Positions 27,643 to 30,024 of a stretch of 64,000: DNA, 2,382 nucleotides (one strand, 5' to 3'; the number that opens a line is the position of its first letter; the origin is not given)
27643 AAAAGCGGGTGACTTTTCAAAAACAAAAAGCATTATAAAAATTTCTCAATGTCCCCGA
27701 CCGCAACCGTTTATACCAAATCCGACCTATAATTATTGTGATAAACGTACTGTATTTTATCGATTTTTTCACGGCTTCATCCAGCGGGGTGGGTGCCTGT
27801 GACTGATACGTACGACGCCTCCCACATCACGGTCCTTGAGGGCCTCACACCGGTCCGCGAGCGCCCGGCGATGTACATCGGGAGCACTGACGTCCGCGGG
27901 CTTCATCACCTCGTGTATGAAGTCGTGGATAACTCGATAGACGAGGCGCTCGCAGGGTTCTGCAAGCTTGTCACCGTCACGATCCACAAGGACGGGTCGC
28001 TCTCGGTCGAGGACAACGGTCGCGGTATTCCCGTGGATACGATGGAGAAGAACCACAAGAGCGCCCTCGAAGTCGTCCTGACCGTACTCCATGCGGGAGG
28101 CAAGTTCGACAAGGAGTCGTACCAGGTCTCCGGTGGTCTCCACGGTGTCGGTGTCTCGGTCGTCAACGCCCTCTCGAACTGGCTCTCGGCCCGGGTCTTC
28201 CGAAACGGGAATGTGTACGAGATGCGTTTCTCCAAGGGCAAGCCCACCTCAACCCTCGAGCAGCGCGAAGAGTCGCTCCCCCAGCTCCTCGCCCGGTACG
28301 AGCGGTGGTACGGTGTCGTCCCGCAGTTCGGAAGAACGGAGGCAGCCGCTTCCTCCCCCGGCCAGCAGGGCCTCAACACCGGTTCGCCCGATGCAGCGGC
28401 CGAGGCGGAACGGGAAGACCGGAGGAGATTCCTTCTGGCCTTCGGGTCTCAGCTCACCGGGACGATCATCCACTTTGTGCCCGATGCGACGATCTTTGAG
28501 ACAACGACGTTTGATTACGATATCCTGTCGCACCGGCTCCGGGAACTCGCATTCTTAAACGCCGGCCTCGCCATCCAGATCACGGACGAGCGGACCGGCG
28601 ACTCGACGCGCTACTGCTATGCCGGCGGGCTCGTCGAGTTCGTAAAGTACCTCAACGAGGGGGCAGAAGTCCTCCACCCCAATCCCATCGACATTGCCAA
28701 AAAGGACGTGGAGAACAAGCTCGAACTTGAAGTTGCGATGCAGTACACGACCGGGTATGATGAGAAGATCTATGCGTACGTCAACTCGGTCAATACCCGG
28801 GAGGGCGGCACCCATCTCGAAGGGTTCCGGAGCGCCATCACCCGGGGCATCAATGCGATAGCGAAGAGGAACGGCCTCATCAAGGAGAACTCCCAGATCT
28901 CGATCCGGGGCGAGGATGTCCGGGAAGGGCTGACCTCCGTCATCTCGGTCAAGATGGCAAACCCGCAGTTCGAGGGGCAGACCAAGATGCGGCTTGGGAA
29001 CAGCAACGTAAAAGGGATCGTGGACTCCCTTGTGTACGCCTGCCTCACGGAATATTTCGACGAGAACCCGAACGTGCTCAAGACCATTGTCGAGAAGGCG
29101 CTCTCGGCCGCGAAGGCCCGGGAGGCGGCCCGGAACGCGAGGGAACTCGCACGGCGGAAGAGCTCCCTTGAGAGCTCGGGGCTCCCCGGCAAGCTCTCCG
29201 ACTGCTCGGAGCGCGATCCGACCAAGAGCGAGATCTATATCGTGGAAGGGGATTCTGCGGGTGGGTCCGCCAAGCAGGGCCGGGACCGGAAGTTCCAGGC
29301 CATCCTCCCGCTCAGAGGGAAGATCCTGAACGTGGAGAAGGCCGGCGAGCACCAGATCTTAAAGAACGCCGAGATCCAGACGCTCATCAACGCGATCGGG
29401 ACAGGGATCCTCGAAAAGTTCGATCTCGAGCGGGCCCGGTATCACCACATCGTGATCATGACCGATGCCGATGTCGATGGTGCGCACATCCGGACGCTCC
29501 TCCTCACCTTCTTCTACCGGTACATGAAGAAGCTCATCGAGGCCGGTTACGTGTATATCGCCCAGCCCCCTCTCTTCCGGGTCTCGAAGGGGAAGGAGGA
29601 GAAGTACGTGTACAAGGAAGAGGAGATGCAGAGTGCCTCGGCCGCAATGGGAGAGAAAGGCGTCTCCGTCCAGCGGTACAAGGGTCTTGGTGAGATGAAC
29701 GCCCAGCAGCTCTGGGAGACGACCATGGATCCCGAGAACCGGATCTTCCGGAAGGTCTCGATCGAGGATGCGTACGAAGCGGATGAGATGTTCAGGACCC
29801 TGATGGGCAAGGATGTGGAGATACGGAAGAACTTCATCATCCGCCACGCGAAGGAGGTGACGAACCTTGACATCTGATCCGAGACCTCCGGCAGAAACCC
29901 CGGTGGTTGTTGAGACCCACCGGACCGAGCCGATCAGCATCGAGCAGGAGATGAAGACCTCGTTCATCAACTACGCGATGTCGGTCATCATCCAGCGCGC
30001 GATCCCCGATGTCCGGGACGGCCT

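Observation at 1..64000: Selective genome erosion: about 30% of host genes are relics while core genes are intact, suggesting a recently host-restricted methanogen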

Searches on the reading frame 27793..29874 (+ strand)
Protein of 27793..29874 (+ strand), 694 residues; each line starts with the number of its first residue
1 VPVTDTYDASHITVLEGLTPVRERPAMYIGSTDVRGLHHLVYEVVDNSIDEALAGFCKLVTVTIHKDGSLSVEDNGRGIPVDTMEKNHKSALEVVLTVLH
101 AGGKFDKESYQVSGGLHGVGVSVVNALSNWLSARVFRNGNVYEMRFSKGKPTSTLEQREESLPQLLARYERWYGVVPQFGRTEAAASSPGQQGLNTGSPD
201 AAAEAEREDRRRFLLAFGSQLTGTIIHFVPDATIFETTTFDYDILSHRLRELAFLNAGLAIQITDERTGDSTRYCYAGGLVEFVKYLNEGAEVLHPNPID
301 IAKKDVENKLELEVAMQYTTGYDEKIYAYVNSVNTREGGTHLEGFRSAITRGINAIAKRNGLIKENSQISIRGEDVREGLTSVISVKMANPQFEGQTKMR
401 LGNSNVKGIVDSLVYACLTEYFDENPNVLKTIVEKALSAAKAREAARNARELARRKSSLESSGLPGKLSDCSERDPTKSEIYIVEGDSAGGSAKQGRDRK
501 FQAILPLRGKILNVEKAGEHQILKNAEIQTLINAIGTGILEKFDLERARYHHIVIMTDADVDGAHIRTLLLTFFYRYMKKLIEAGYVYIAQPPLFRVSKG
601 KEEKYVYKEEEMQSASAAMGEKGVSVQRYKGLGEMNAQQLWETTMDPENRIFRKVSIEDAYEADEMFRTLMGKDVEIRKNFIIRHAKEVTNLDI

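Call 11: find_related_loci(query=window:27793-29874:+, collection=genome_contigs, flank=10000)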
Query window:27793-29874:+ (694 aa) in genome_contigs; peptide patterns used: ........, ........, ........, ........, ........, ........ (x = any residue, [..] = any of these).
373 stretches matched a pattern; 344 encode a relative of the query (tblastn E <= 1e-3); the best 80 are kept; 80 distinct loci.
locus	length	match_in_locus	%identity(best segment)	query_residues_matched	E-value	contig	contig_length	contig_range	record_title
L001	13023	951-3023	86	3-694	0e+0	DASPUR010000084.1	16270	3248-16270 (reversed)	MAG TPA_asm: Methanoregula sp. isolate SMAG_U12308 k141_20102, whole genome shotgun sequence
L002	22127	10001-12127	84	3-694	0e+0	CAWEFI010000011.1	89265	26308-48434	MAG: uncultured Methanoregulaceae archaeon isolate MFD01112.bin.2.61 genome assembly, contig: contig_16272, whole genome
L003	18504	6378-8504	84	3-694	0e+0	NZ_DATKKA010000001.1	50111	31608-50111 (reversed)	MAG: Methanoregula sp. isolate SMAG_U14645 k141_1269, whole genome shotgun sequence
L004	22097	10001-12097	86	3-694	0e+0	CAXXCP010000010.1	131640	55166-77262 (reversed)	MAG: uncultured Methanoregula sp. isolate 40c00975-8508-4419-bb0e-c14120047957 genome assembly, contig: contig_10, whole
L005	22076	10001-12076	84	5-694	0e+0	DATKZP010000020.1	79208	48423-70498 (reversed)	MAG TPA_asm: Methanoregula sp. isolate SMAG_U14248 k141_3330111, whole genome shotgun sequence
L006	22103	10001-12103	84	3-694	0e+0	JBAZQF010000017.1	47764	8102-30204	MAG: Methanoregula sp. isolate SO_2017_SWC_47 scaffold_684_c1_LP-4_2017, whole genome shotgun sequence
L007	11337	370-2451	83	3-694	0e+0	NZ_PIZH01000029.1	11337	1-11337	MAG: Methanoregula sp. isolate PD_MW2_B NODE_465_length_11337_cov_6.72434_ID_1222607, whole genome shotgun sequence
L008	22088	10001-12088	83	1-694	0e+0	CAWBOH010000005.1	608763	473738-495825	MAG: uncultured Methanoregulaceae archaeon isolate MFD04716.bin.2.55 genome assembly, contig: contig_4478, whole genome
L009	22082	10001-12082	83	3-694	0e+0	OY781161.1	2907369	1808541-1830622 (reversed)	MAG: uncultured Methanoregula sp. isolate bdb6c56a-0f97-41a9-9319-40fe56c94967 genome assembly, chromosome: 1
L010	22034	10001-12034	83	4-694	0e+0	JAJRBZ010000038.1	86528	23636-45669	MAG: Methanoregula sp. isolate OWC_0051 OWC_0051_k121_4844688, whole genome shotgun sequence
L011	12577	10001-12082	82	3-694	0e+0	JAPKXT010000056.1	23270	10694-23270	MAG: Methanoregula sp. isolate LacPavin_0920_SED3_MAG_49_39 LacPavin_0920_SED3_scaffold_758590, whole genome shotgun seq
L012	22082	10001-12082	83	3-694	0e+0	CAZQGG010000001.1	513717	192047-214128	MAG TPA_asm: uncultured Methanoregula sp. isolate SRP302447_co2_372 genome assembly, contig: NODE_31_length_513717_cov_6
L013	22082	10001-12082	83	3-694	0e+0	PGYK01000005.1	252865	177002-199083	MAG: Methanomicrobiales archaeon HGW-Methanomicrobiales-3 bjp_ig2103_scaffold_31, whole genome shotgun sequence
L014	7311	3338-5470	82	1-694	0e+0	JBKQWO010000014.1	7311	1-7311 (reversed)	MAG: Methanoregula sp. isolate SEr3G3H3I__bin_84 SEr3G3H3I_000000097765, whole genome shotgun sequence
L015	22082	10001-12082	83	3-694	0e+0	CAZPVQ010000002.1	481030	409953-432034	MAG TPA_asm: uncultured Methanoregula sp. isolate SRP302447_co3_209 genome assembly, contig: NODE_37_length_481030_cov_3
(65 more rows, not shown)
